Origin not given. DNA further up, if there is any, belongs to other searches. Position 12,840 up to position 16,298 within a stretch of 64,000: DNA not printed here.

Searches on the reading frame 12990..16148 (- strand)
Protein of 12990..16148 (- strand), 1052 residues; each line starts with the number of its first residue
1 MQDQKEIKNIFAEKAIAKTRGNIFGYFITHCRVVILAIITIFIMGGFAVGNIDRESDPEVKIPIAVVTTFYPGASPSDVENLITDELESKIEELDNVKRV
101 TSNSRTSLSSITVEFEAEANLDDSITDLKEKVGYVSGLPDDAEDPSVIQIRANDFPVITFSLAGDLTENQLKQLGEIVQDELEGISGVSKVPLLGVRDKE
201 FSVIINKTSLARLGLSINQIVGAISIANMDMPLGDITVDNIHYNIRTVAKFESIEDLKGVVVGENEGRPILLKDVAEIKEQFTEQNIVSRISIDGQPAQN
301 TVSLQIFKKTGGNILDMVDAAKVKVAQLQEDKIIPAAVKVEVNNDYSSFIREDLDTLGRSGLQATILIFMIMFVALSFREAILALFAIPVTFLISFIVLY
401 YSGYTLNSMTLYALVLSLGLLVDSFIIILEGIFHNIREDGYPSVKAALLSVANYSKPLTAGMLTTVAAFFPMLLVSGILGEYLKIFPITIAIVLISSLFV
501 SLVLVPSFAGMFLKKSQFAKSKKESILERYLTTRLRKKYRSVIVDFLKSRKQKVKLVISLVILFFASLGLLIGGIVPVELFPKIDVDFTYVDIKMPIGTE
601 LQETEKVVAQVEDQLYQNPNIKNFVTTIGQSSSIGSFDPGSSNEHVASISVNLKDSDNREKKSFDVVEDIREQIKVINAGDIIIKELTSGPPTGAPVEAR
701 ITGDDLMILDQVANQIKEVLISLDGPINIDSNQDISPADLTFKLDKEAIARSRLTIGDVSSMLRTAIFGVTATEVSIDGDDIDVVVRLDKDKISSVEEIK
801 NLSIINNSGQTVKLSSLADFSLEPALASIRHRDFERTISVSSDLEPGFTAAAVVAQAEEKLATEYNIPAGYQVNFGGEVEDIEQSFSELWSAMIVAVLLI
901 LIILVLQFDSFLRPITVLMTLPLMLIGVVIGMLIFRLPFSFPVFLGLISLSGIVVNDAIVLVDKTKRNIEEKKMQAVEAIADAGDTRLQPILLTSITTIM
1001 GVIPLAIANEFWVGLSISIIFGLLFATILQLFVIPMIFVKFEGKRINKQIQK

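Call 100: search_protein_families(library=pfam, proteins=[window:12990-16148:-], max_evalue=0.001)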
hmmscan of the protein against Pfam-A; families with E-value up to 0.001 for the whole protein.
window:12990-16148:- (1052 aa): 3 families
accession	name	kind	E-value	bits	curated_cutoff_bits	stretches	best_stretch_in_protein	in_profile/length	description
PF00873.25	ACR_tran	-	2.8e-192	641.6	28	1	24-1041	2-1020/1021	AcrB/AcrD/AcrF family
PF02355.23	SecD_SecF_C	-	3.1e-09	37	20.5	1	886-1041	30-186/189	Protein export membrane protein SecD/SecF, C-terminal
PF03176.21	MMPL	-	4e-05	23.2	20.5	0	292-522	82-311/333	MMPL family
